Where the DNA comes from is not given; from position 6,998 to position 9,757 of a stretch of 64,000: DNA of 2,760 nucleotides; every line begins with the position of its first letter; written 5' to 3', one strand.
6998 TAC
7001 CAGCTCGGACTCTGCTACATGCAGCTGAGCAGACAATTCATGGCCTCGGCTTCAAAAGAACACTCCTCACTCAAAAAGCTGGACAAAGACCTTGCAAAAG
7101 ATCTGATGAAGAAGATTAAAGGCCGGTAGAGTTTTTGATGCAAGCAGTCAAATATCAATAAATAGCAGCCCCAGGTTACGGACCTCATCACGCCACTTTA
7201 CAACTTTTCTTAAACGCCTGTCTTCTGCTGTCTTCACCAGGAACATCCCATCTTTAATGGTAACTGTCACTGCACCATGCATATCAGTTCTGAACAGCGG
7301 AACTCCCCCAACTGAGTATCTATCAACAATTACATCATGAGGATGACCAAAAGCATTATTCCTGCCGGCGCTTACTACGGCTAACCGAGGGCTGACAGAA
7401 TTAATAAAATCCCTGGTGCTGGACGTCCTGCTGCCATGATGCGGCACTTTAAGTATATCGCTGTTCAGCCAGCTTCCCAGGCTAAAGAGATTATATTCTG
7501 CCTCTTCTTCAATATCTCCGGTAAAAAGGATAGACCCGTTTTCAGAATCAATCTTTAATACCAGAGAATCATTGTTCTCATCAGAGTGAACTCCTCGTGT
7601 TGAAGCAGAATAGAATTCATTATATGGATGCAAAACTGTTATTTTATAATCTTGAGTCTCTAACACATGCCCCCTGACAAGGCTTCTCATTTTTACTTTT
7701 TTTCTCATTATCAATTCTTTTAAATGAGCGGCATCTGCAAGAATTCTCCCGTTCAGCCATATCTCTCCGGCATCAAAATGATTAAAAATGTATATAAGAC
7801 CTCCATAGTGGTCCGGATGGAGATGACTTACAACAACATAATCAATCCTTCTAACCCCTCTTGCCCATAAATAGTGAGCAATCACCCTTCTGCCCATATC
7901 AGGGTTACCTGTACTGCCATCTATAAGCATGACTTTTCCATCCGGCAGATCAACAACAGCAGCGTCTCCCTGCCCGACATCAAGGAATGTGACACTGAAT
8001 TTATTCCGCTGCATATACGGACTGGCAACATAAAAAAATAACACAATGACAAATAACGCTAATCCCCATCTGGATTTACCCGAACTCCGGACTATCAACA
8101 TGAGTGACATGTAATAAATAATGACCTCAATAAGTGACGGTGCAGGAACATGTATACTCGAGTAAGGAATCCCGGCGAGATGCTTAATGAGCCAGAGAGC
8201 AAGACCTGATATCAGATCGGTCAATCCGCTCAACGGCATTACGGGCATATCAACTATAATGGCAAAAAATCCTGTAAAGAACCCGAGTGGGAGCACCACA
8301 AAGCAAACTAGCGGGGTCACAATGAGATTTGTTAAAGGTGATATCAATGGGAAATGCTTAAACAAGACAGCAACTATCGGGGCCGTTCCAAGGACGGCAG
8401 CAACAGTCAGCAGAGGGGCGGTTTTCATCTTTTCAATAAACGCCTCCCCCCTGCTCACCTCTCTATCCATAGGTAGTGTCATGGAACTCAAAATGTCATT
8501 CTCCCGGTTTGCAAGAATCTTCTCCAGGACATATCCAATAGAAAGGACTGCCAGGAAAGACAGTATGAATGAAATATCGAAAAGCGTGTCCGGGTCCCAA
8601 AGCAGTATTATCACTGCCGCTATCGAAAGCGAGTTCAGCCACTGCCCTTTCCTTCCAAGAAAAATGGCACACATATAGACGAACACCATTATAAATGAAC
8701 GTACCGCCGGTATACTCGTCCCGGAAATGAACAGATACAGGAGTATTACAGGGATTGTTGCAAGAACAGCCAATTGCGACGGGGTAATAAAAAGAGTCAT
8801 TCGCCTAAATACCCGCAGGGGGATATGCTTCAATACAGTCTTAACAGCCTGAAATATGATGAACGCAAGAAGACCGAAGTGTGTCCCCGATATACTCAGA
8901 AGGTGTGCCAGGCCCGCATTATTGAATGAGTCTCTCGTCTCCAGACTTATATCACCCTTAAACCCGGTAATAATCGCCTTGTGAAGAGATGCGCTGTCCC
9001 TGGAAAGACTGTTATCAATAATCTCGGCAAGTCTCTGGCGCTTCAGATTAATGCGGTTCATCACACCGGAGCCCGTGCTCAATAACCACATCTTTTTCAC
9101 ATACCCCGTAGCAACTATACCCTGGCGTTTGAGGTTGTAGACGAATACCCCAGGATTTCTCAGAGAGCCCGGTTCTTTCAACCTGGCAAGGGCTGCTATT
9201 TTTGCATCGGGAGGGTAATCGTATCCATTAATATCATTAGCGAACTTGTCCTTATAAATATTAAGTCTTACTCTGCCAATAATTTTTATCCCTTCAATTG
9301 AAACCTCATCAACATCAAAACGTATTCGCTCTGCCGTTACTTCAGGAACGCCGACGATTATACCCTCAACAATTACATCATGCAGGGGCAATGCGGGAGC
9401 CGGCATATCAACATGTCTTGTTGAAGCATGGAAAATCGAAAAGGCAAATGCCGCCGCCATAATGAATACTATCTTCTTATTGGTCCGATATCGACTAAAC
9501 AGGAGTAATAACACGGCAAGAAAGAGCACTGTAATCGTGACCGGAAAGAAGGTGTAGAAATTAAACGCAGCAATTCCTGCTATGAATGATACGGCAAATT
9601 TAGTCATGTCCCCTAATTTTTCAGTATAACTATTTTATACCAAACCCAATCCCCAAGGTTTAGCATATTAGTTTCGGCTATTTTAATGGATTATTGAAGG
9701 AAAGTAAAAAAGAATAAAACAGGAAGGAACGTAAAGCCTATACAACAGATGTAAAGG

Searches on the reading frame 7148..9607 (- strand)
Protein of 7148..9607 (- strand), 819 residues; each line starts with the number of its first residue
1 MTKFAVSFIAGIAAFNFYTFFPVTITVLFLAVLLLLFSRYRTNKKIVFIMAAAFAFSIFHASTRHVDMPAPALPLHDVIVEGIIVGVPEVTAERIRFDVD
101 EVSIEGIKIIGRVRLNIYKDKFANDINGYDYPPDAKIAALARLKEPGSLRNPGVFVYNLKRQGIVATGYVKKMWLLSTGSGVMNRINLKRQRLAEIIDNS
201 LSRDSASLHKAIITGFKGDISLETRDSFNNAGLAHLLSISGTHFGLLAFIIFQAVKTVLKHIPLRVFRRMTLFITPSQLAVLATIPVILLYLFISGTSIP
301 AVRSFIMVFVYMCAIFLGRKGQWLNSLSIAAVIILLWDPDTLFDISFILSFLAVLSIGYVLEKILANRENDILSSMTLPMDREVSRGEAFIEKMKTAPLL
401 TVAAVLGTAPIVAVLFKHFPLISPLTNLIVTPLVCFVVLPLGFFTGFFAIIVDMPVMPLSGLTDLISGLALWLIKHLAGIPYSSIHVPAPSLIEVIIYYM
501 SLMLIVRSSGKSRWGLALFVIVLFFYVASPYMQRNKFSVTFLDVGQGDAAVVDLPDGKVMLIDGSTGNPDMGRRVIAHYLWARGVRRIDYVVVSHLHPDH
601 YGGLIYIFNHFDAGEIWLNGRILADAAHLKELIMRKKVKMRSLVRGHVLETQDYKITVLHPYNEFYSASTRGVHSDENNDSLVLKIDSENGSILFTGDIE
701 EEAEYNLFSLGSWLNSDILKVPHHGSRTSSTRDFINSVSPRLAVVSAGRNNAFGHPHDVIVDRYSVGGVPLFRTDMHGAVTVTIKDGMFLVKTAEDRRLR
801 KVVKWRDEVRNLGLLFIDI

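Call 13: search_protein_families(library=pfam, proteins=[window:7148-9607:-], max_evalue=0.01)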
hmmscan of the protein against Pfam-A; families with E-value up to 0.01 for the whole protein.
window:7148-9607:- (819 aa): 4 families
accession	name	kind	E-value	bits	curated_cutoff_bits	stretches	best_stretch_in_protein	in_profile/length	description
PF03772.21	Competence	-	2.4e-59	201.4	23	1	213-506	2-264/270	Competence protein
PF13567.11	DUF4131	-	2.5e-18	66.7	31.6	1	23-174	8-163/165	Domain of unknown function (DUF4131)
PF00753.33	Lactamase_B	-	5e-17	62.9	22.7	1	543-748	2-195/196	Metallo-beta-lactamase superfamily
PF12706.13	Lactamase_B_2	-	7.4e-06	26.1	27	1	583-700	26-144/200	Beta-lactamase superfamily domain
